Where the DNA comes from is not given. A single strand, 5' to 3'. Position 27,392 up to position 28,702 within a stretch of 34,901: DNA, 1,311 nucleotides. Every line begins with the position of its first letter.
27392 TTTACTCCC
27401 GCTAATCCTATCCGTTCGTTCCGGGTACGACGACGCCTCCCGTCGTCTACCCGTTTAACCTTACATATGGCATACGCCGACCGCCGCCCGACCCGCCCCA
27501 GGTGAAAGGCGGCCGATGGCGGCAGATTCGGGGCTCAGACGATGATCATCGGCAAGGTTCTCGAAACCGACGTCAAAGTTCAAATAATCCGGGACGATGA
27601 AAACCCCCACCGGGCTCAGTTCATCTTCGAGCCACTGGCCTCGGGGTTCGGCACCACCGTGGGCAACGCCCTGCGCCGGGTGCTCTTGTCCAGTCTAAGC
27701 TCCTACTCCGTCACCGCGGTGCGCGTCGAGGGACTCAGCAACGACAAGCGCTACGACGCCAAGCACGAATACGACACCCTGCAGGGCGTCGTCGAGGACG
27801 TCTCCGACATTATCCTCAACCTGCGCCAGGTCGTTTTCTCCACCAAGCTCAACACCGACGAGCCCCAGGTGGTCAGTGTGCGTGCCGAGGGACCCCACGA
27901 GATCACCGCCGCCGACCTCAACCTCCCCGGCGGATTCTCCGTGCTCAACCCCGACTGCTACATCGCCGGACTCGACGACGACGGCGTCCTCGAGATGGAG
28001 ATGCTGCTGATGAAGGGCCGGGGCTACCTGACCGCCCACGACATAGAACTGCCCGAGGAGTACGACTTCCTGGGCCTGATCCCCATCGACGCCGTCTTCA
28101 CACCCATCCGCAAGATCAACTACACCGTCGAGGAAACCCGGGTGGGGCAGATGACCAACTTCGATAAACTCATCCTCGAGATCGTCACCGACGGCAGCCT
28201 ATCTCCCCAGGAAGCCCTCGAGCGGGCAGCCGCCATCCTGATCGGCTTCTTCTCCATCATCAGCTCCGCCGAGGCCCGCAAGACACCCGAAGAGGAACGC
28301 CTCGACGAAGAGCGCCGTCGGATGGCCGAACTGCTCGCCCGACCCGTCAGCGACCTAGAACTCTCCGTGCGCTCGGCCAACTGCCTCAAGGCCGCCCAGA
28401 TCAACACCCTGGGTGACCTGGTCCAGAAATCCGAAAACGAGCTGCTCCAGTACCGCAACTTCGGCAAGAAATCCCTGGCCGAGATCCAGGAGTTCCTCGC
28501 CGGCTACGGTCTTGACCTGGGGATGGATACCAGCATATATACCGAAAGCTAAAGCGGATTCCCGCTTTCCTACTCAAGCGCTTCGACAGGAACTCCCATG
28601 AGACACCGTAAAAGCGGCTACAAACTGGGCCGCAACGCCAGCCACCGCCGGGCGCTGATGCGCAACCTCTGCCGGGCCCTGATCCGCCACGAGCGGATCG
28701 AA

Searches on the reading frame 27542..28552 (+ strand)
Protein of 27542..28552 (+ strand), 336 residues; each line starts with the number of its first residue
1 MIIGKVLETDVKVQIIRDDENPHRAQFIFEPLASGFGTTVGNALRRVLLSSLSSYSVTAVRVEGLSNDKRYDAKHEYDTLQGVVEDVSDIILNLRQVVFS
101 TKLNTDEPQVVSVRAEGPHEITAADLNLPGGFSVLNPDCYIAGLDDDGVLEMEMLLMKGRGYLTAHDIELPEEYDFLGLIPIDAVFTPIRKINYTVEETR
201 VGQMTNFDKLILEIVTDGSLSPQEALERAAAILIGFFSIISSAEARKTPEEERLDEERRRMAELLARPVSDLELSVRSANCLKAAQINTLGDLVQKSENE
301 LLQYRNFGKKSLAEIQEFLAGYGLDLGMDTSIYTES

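Call 69: find_homologous_proteins(query=window:27542-28552:+, max_evalue=1e-30)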
Query window:27542-28552:+ (336 aa): 7998 proteins with E <= 1e-30 among 8000 candidates; the best 120 are listed.
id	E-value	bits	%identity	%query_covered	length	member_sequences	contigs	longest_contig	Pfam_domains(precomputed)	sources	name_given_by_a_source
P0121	2.7e-212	722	99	100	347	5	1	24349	PF01000.32,PF03118.22,PF01193.30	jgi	jgi:DNA-directed RNA polymerase subunit alpha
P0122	2.0e-164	564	79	100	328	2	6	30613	PF01000.32,PF03118.22,PF01193.30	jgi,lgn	jgi:DNA-directed RNA polymerase subunit alpha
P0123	1.6e-136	473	68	98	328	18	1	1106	PF01000.32,PF03118.22,PF01193.30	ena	-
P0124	2.7e-133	462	67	98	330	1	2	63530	PF01000.32,PF03118.22,PF01193.30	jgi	jgi:DNA-directed RNA polymerase subunit alpha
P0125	2.3e-131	456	66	99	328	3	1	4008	PF01000.32,PF03118.22,PF01193.30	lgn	-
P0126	3.9e-131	455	65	98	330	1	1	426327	PF01000.32,PF03118.22,PF01193.30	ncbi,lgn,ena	-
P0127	3.4e-130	452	65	98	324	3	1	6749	PF01000.32,PF03118.22,PF01193.30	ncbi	-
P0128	9.7e-127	441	63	98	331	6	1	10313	PF01000.32,PF03118.22,PF01193.30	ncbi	-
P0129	1.1e-86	309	-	-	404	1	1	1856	PF01000.32,PF03118.22,PF01193.30,PF13656.12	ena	-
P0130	2.0e-84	302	50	96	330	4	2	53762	PF01000.32,PF03118.22,PF01193.30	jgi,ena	-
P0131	6.1e-82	294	51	92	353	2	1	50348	PF01000.32,PF03118.22,PF01193.30,PF26169.1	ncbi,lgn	ncbi:MAG: DNA-directed RNA polymerase subunit alpha [Candidatus Eisenbacteria bacterium]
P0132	1.6e-81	292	46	100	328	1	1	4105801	PF01000.32,PF03118.22,PF01193.30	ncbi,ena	-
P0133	1.7e-81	292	47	96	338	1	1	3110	PF01000.32,PF03118.22,PF01193.30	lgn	-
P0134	7.1e-81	290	50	92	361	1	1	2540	PF01000.32,PF03118.22,PF01193.30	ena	-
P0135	1.3e-80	289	47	96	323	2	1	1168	PF01000.32,PF03118.22,PF01193.30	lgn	-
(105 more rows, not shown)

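Call 70: find_encoding_contigs(protein=P0122, flank=10000, max_places=4)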
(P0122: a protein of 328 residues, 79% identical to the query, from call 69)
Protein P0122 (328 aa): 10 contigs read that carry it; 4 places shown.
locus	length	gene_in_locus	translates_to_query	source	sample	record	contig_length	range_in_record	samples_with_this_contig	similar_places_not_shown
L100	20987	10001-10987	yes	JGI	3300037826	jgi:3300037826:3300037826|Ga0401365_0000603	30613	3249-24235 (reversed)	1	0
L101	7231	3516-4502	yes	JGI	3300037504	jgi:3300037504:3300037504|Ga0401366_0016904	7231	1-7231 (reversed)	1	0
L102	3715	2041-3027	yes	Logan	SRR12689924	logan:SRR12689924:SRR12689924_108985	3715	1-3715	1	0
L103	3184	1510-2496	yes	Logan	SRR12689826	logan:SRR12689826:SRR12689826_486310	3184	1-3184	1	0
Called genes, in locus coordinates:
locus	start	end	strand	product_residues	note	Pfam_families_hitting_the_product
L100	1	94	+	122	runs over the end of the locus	PF00238:Ribosomal_L14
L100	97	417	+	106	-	PF00467:KOW, PF17136:ribosomal_L24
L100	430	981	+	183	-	PF00281:Ribosomal_L5, PF00673:Ribosomal_L5_C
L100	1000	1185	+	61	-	PF00253:Ribosomal_S14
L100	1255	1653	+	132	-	PF00410:Ribosomal_S8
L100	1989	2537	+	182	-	PF00347:Ribosomal_L6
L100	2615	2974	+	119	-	PF00861:Ribosomal_L18p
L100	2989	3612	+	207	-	PF00333:Ribosomal_S5, PF03719:Ribosomal_S5_C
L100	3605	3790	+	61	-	PF00327:Ribosomal_L30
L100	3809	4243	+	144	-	PF00828:Ribosomal_L27A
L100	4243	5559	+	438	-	PF00344:SecY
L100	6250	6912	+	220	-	PF00406:ADK, PF13238:AAA_18, PF13671:AAA_33 (faint), PF13207:AAA_17, PF05191:ADK_lid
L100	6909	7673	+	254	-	PF00557:Peptidase_M24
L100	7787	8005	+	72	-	PF01176:eIF-1a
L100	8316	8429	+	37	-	PF00444:Ribosomal_L36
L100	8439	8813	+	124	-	PF00416:Ribosomal_S13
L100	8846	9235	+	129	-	PF00411:Ribosomal_S11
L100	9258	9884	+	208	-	PF00163:Ribosomal_S4, PF01479:S4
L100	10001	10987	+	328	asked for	PF01193:RNA_pol_L, PF01000:RNA_pol_A_bac, PF03118:RNA_pol_A_CTD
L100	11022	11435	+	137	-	PF01196:Ribosomal_L17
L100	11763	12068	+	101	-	-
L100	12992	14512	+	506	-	-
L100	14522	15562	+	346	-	PF00022:Actin (faint), PF06723:MreB_Mbl, PF00012:HSP70, PF14450:FtsA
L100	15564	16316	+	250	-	PF04085:MreC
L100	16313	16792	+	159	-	PF04093:MreD (weak)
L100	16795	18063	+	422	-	PF01676:Metalloenzyme, PF10143:PhosphMutase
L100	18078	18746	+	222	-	PF01965:DJ-1_PfpI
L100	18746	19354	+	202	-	PF01351:RNase_HII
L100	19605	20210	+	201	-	PF13239:2TM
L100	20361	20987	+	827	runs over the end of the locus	PF00246:Peptidase_M14, PF20773:InhA-like_MAM, PF18962:Por_Secre_tail (faint)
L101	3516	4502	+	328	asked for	PF01193:RNA_pol_L, PF01000:RNA_pol_A_bac, PF03118:RNA_pol_A_CTD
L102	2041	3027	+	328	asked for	PF01193:RNA_pol_L, PF01000:RNA_pol_A_bac, PF03118:RNA_pol_A_CTD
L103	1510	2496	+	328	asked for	PF01193:RNA_pol_L, PF01000:RNA_pol_A_bac, PF03118:RNA_pol_A_CTD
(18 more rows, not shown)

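Call 73: find_encoding_contigs(protein=P0124, flank=10000, max_places=1)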
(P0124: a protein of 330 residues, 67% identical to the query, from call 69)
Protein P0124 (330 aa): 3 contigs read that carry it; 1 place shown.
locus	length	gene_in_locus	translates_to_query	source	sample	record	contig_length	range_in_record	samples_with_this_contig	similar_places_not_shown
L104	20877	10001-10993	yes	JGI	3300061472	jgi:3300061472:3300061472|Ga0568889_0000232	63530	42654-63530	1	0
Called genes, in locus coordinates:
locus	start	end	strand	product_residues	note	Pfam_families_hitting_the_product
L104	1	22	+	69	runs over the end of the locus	PF00831:Ribosomal_L29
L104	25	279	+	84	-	PF00366:Ribosomal_S17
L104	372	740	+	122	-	PF00238:Ribosomal_L14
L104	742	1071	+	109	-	PF17136:ribosomal_L24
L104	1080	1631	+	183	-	PF00281:Ribosomal_L5, PF00673:Ribosomal_L5_C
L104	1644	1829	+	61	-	PF00253:Ribosomal_S14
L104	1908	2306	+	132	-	PF00410:Ribosomal_S8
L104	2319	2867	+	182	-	PF00347:Ribosomal_L6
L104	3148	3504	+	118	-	PF00861:Ribosomal_L18p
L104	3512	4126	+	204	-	PF00333:Ribosomal_S5, PF03719:Ribosomal_S5_C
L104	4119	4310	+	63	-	PF00327:Ribosomal_L30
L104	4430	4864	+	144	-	PF00828:Ribosomal_L27A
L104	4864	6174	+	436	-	PF00344:SecY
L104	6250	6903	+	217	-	PF00406:ADK, PF13207:AAA_17, PF13238:AAA_18 (weak), PF13671:AAA_33, PF05191:ADK_lid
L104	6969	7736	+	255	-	PF00557:Peptidase_M24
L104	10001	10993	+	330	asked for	PF01193:RNA_pol_L, PF01000:RNA_pol_A_bac, PF03118:RNA_pol_A_CTD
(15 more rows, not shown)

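Call 74: find_encoding_contigs(protein=P0126, flank=10000, max_places=1)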
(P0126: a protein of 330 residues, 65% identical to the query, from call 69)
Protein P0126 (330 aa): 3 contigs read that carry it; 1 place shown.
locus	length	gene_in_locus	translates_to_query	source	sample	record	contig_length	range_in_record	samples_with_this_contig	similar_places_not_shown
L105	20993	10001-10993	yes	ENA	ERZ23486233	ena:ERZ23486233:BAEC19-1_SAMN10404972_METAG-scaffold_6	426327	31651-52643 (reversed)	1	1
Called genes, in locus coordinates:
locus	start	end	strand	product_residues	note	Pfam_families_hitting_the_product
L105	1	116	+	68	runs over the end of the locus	PF00831:Ribosomal_L29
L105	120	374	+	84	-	PF00366:Ribosomal_S17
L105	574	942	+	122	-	PF00238:Ribosomal_L14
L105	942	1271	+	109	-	PF17136:ribosomal_L24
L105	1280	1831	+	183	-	PF00281:Ribosomal_L5, PF00673:Ribosomal_L5_C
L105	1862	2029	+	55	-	PF00253:Ribosomal_S14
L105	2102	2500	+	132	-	PF00410:Ribosomal_S8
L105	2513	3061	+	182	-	PF00347:Ribosomal_L6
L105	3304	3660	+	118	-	PF00861:Ribosomal_L18p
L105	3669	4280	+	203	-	PF00333:Ribosomal_S5, PF03719:Ribosomal_S5_C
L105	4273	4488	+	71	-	PF00327:Ribosomal_L30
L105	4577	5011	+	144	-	PF00828:Ribosomal_L27A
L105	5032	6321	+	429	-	PF00344:SecY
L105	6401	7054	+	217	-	PF00406:ADK, PF13207:AAA_17, PF13238:AAA_18 (weak), PF13671:AAA_33 (weak), PF05191:ADK_lid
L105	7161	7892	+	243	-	PF00557:Peptidase_M24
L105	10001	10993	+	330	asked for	PF01193:RNA_pol_L, PF01000:RNA_pol_A_bac, PF03118:RNA_pol_A_CTD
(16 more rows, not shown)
